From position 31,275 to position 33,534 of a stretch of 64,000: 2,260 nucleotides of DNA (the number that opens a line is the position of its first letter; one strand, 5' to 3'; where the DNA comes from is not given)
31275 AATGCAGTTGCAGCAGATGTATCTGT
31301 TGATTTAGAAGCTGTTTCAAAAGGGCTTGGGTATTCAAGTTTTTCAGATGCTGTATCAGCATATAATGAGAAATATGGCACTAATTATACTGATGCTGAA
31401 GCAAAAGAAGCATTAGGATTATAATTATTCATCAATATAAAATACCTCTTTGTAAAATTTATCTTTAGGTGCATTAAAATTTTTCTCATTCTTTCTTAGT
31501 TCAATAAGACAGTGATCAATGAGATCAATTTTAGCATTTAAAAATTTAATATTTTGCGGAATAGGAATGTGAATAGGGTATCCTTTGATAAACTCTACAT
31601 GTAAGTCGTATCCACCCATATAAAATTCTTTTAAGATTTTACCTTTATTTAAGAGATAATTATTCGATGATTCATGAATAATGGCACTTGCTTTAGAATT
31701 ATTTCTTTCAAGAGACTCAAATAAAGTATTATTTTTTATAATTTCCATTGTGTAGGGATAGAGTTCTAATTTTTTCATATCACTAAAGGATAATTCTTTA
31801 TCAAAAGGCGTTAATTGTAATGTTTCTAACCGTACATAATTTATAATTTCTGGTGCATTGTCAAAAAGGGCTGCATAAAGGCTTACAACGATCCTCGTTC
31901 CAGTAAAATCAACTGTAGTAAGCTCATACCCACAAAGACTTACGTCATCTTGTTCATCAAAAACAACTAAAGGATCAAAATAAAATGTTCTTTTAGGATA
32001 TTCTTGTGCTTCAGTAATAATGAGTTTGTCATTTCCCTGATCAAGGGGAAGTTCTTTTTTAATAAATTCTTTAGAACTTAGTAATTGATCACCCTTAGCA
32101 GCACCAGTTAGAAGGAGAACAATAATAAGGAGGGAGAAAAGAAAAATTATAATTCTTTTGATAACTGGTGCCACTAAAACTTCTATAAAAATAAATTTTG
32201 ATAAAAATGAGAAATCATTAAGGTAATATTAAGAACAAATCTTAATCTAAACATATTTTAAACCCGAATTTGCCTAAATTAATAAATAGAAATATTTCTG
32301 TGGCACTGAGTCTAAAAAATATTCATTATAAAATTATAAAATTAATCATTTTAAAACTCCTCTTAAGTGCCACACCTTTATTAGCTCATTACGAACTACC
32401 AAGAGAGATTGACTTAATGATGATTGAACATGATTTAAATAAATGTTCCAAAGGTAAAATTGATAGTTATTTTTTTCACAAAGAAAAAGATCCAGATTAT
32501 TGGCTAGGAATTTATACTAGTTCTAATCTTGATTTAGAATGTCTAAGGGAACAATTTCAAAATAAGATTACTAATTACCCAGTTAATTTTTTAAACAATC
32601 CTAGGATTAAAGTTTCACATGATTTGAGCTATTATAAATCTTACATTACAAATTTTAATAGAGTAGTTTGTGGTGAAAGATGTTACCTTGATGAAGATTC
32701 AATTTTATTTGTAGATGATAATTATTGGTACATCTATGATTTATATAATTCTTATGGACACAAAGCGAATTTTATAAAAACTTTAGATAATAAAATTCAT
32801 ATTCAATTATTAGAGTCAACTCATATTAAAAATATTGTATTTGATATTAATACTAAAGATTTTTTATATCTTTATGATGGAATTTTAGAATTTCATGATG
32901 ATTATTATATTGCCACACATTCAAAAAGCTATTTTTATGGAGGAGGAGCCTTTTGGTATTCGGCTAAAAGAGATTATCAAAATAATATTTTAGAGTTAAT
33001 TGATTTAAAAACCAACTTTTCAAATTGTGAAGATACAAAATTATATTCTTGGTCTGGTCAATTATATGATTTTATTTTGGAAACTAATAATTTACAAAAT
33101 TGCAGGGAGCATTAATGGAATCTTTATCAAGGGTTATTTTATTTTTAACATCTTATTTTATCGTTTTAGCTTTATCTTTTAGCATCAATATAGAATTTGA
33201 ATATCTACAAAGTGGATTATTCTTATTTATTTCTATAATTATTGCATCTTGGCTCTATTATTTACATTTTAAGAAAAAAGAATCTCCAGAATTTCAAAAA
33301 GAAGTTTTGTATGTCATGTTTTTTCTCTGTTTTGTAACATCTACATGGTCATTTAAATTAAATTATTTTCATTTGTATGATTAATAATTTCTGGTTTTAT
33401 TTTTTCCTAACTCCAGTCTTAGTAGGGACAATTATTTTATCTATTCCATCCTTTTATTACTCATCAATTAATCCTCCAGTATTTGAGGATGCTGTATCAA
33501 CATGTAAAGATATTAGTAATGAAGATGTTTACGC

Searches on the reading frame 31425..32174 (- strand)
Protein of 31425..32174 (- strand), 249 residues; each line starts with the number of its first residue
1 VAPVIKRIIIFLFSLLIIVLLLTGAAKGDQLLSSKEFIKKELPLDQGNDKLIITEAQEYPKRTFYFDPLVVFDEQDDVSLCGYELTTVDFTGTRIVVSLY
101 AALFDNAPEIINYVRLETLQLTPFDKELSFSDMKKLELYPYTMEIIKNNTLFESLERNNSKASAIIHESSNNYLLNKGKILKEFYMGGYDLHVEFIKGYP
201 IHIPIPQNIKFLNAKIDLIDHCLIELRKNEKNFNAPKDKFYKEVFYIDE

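Call 19: search_protein_families(library=ncbifam, proteins=[window:31425-32174:-], max_evalue=0.001)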
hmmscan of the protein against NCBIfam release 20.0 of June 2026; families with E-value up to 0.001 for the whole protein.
window:31425-32174:- (249 aa): 1 family
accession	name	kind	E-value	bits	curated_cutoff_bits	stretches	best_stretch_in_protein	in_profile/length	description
NF040665.1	relax_SAG1250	exception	0.00011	20.8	575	1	146-247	419-520/606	SAG1250 family conjugative relaxase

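Call 48: search_protein_families(library=padloc, proteins=[window:31425-32174:-], max_evalue=0.01)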
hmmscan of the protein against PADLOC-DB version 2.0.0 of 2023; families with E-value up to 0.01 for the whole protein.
window:31425-32174:- (249 aa): 0 families

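Call 49: search_protein_families(library=pfam, proteins=[window:31425-32174:-], max_evalue=0.01)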
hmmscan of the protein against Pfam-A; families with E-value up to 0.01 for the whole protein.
window:31425-32174:- (249 aa): 0 families

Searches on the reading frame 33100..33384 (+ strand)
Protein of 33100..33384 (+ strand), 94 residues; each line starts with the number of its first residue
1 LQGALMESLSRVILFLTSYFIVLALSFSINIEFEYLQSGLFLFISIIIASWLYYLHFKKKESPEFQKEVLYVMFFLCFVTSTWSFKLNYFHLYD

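Call 3: search_protein_families(library=ncbifam, proteins=[window:33100-33384:+], max_evalue=0.01)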
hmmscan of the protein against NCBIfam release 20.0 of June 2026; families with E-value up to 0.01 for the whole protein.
window:33100-33384:+ (94 aa): 0 families

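Call 4: search_protein_families(library=pfam, proteins=[window:33100-33384:+], max_evalue=0.01)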
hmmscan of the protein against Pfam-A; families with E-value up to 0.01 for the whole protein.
window:33100-33384:+ (94 aa): 1 family
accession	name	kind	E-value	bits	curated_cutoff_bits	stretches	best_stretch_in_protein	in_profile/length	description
PF03619.22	Solute_trans_a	-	0.00022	21.1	24.9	1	38-81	5-48/267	Organic solute transporter Ostalpha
